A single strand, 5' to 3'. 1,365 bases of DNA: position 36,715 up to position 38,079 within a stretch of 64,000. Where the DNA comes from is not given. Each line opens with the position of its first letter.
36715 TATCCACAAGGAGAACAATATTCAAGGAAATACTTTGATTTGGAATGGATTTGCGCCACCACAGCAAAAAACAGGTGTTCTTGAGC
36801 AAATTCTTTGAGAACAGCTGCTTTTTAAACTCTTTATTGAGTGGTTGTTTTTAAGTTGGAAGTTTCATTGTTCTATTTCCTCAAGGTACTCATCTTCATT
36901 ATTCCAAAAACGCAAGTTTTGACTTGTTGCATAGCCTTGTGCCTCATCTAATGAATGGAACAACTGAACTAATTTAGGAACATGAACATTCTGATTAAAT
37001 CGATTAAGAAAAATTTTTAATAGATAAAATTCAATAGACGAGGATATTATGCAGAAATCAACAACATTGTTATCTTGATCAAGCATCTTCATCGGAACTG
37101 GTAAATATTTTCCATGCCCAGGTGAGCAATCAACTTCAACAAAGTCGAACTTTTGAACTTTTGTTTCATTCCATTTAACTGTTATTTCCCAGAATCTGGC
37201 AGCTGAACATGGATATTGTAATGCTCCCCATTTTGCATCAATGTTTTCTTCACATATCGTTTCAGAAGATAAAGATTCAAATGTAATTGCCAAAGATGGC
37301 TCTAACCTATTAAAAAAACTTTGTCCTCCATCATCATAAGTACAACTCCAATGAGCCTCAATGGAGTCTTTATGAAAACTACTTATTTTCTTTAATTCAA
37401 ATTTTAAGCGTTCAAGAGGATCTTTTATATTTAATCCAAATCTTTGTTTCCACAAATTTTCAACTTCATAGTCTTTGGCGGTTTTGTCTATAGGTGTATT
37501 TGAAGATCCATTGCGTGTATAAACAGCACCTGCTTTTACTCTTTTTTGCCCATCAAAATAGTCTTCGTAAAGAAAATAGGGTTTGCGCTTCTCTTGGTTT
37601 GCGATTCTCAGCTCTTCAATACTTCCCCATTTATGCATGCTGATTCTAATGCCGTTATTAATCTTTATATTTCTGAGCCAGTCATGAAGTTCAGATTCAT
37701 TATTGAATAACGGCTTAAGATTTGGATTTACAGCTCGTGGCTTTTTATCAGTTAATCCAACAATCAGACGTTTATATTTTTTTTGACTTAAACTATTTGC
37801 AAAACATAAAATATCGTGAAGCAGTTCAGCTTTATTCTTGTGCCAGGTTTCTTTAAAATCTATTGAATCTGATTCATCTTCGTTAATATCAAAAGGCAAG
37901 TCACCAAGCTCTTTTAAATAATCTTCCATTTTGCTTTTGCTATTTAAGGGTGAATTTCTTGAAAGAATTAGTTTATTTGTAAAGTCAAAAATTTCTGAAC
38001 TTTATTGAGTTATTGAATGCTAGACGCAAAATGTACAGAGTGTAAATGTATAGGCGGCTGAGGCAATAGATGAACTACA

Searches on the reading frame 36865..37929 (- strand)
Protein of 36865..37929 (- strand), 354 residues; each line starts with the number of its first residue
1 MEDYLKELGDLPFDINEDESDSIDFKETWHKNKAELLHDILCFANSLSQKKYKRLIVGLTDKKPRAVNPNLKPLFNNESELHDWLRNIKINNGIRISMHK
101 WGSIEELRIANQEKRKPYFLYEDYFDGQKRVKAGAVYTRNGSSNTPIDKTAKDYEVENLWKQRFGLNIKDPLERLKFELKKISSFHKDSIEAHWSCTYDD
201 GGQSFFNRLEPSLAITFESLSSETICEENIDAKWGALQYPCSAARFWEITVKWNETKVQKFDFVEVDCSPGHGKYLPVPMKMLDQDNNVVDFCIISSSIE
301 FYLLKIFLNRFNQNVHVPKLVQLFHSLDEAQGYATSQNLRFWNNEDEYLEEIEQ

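Call 3: search_protein_families(library=pfam, proteins=[window:36865-37929:-], max_evalue=0.1)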
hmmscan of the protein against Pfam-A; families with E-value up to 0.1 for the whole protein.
window:36865-37929:- (354 aa): 1 family
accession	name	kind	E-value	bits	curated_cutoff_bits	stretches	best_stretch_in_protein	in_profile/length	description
PF04326.19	SLFN_AlbA_2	-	3.4e-06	28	25.3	1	19-147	1-117/118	Schlafen, AlbA_2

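Call 4: search_protein_families(library=padloc, proteins=[window:36865-37929:-], max_evalue=0.1)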
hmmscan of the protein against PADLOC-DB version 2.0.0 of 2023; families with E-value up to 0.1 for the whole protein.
window:36865-37929:- (354 aa): 1 family
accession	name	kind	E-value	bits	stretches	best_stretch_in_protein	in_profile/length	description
PDLC05032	PDC-S50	-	2.4e-45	153.3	1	16-314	15-304/387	-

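Call 31: search_protein_families(library=ncbifam, proteins=[window:36865-37929:-], max_evalue=0.01)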
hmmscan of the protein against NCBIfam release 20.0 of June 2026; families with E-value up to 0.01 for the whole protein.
window:36865-37929:- (354 aa): 0 families

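Call 78: search_protein_families(library=phrogs, proteins=[window:36865-37929:-], max_evalue=0.001)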
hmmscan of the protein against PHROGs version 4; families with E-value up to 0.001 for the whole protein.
window:36865-37929:- (354 aa): 1 family
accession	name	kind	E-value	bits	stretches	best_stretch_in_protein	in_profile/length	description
phrog_29016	-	unknown function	7.2e-24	85.4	1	19-190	18-194/389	-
